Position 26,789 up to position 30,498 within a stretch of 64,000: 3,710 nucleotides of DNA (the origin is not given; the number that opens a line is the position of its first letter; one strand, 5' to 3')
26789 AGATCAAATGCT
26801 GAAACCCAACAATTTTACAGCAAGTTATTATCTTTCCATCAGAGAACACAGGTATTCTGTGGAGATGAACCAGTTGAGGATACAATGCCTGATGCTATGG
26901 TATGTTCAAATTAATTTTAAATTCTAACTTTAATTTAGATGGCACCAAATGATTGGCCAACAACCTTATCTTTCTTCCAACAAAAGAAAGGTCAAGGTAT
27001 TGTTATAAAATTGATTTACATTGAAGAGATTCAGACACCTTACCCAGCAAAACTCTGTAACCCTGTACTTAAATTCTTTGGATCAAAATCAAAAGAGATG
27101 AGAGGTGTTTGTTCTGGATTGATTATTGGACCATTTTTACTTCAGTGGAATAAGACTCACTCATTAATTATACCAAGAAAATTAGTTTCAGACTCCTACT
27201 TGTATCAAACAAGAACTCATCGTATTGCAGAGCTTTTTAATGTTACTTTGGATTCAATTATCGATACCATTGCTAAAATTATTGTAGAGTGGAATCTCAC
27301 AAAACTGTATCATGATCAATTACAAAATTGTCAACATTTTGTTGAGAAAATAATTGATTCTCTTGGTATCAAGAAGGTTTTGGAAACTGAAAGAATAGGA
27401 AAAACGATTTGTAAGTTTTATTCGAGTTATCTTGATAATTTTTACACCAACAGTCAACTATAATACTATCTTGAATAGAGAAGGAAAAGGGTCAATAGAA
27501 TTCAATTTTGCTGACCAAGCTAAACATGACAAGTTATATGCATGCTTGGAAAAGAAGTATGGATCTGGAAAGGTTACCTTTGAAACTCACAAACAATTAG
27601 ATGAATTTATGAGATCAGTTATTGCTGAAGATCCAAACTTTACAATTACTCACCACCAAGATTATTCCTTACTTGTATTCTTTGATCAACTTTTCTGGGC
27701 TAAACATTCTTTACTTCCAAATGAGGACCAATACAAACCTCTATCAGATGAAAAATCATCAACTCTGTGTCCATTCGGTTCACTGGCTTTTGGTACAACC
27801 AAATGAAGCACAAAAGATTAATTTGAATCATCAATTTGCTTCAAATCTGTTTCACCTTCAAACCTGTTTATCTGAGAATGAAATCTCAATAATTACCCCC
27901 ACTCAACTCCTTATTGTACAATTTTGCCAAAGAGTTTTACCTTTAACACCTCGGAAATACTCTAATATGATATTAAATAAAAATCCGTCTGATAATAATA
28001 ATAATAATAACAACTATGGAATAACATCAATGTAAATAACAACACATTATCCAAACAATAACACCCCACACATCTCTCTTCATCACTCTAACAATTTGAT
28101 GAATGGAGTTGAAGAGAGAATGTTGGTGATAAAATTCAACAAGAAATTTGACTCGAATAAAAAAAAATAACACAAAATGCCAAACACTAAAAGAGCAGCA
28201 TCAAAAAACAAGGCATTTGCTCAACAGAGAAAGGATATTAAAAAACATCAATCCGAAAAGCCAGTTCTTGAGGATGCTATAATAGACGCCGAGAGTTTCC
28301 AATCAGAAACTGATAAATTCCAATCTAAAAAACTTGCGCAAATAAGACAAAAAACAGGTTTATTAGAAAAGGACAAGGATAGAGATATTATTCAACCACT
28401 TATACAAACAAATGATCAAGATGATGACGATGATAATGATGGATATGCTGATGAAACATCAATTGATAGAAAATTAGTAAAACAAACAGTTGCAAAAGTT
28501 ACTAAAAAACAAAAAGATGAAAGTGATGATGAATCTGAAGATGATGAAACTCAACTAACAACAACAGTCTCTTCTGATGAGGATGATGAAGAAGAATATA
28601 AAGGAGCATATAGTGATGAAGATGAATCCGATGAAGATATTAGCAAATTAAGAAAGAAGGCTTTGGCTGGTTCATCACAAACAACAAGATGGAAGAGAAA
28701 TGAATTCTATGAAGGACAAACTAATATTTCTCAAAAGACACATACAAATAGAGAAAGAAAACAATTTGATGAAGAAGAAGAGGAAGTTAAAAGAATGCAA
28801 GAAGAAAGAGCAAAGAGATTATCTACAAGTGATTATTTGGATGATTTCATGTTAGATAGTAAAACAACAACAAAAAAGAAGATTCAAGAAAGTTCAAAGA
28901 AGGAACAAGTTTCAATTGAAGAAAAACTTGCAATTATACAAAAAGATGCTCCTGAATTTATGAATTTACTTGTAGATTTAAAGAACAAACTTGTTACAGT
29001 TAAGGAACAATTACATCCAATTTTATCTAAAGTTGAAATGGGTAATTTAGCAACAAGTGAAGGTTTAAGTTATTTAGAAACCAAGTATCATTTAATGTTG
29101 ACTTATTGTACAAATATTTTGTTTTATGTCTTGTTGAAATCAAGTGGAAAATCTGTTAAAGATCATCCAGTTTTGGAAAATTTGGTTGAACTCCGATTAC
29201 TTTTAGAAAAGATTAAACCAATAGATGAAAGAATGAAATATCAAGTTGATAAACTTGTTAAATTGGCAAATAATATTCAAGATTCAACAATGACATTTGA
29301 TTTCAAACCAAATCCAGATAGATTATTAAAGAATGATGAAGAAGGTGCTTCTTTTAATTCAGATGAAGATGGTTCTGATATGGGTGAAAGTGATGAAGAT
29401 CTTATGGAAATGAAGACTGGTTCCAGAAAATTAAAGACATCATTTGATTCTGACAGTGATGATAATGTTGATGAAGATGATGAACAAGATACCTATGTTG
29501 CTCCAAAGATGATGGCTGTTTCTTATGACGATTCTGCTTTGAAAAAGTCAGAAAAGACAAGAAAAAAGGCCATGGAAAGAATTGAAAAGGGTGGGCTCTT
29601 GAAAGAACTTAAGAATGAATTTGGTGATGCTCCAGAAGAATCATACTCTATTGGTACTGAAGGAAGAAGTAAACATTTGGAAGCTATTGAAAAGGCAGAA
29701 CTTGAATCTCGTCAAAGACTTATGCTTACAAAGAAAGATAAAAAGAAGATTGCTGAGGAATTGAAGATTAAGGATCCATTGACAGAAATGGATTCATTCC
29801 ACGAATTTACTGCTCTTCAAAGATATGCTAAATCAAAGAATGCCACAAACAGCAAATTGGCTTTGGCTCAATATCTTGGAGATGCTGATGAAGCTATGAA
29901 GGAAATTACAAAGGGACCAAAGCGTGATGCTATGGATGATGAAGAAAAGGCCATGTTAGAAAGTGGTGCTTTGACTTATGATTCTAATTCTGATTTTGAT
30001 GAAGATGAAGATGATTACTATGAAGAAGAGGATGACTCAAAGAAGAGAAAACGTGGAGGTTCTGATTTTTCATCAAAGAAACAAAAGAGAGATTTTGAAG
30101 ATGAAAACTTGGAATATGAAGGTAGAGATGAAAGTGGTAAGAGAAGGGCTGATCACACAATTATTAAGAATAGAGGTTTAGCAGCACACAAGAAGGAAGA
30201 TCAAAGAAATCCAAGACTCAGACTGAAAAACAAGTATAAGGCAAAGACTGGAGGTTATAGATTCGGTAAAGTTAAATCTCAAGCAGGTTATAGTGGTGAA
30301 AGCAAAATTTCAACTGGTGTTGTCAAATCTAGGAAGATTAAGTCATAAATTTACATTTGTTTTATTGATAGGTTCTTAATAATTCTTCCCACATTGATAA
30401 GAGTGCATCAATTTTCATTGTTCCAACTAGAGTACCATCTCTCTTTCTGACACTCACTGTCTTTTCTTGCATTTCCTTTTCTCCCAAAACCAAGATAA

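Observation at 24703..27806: F-box protein fused to a permuted papain-like (NCxHF, LRAT/PPPDE-type) domain via a long acidic Ser/Asp linker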

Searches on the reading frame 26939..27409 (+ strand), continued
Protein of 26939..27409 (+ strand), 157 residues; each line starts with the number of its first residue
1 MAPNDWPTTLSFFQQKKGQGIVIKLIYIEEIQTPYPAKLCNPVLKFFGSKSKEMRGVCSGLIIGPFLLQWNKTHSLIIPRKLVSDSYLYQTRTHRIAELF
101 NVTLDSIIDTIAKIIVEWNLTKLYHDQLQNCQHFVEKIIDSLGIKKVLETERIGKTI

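Call 73: search_protein_families(library=pfam, proteins=[P0036, P0023, P0025, P0007, P0009, P0156], max_evalue=0.1)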
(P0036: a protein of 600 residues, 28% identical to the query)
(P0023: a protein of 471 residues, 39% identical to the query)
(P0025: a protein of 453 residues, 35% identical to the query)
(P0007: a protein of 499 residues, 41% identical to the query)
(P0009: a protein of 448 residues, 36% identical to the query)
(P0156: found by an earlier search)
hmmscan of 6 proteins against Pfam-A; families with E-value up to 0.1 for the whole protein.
P0036 (600 aa): 0 families

P0023 (471 aa): 1 family
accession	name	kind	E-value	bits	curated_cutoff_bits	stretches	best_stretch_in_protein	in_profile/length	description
PF18664.7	CdiA_C_tRNase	-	0.073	13.8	26.5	0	363-399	60-96/116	CdiA C-terminal tRNase domain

P0025 (453 aa): 1 family
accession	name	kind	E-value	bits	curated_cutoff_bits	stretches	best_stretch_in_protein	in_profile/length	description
PF10545.15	MADF_DNA_bdg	-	0.054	14.3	22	0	121-160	34-73/84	Alcohol dehydrogenase transcription factor Myb/SANT-like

P0007 (499 aa): 1 family
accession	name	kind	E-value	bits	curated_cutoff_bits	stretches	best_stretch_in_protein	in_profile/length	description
PF05903.20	Peptidase_C97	-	0.082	13.2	29.2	0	343-403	84-140/151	PPPDE putative peptidase domain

P0009 (448 aa): 0 families

P0156 (905 aa): 0 families

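Call 78: find_encoding_contigs(protein=P0007, flank=4000, max_places=1)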
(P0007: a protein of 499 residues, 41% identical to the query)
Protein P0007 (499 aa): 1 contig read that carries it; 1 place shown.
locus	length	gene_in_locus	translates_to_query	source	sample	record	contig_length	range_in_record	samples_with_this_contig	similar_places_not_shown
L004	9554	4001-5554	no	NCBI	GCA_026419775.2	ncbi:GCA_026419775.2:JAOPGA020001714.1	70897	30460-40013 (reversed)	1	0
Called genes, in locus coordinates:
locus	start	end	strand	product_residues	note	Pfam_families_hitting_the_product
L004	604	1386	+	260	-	-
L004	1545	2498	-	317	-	-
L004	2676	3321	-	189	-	PF00789:UBX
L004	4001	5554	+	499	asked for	-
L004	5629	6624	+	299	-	PF07002:Copine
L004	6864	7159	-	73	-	PF00631:G-gamma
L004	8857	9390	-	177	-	PF00025:Arf, PF09439:SRPRB, PF00071:Ras, PF04670:Gtr1_RagA, PF08477:Roc, PF00503:G-alpha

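Call 79: find_encoding_contigs(protein=P0005, flank=4000, max_places=1)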
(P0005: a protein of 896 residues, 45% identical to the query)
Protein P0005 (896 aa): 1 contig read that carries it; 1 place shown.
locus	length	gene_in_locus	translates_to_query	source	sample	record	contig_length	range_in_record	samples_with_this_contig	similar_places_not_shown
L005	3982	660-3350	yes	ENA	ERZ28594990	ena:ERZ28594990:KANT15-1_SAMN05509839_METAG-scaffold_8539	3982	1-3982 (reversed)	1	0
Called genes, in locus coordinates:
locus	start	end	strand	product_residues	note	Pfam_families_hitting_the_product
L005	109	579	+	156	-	-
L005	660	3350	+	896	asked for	-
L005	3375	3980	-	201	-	?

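Call 80: find_encoding_contigs(protein=P0036, flank=4000, max_places=1)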
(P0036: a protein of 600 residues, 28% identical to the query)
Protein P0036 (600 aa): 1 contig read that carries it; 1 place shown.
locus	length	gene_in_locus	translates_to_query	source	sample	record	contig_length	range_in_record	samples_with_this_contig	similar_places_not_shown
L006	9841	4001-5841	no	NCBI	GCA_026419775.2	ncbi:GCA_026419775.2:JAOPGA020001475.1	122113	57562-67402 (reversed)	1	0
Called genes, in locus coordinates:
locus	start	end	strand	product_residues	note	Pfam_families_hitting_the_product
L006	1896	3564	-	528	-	PF03094:Mlo (faint)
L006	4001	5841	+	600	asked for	-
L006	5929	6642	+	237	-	PF00076:RRM_1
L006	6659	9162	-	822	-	PF00069:Pkinase, PF07714:PK_Tyr_Ser-Thr, PF24807:WD40_CDC20-Fz, PF25174:Beta-prop_THOC3, PF25175:Beta-prop_WDR5, PF24814:WD40_Prp19, PF23381:Beta-prop_IFT122_1st, PF23414:Beta-prop_EML_2, +21 more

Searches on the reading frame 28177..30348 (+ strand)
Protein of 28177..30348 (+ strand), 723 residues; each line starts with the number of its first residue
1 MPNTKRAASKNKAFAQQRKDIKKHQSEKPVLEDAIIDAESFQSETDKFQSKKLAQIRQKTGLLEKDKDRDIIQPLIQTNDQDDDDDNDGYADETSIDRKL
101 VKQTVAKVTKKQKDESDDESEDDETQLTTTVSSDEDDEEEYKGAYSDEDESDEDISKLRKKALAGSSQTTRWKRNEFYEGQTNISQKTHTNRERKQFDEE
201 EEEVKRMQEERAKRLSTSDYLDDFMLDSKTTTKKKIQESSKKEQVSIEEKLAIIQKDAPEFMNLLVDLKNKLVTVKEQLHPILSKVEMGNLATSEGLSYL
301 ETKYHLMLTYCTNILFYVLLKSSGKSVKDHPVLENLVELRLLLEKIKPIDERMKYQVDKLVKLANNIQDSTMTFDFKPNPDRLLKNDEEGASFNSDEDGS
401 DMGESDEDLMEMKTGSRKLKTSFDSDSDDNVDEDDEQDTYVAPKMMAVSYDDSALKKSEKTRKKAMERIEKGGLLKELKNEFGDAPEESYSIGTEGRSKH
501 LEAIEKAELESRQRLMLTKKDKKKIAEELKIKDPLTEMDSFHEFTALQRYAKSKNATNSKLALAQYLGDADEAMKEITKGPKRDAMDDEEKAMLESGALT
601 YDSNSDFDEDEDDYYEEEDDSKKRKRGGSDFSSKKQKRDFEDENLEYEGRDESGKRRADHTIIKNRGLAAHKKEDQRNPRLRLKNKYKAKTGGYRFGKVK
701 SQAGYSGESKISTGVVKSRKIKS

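Call 15: search_protein_families(library=pfam, proteins=[window:28177-30348:+], max_evalue=0.001)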
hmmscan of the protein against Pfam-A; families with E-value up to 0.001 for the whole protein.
window:28177-30348:+ (723 aa): 2 families
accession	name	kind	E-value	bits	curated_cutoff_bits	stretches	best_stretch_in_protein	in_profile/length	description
PF04000.20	Sas10_Utp3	-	6.7e-23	81.5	30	1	266-345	2-87/87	Sas10/Utp3/C1D family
PF09368.15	Sas10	-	3.2e-13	50.4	25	1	652-721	1-74/74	Sas10 C-terminal domain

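Call 73: search_protein_families(library=pfam, proteins=[P0277], max_evalue=0.1)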
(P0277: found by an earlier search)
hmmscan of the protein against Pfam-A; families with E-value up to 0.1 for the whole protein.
P0277 (977 aa): 2 families
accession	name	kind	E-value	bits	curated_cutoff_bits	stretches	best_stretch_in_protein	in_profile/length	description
PF12937.12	F-box-like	-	0.00056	20.1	24.3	1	80-117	10-45/47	F-box-like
PF00646.38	F-box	-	0.012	15.9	20.5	1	78-104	8-34/43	F-box domain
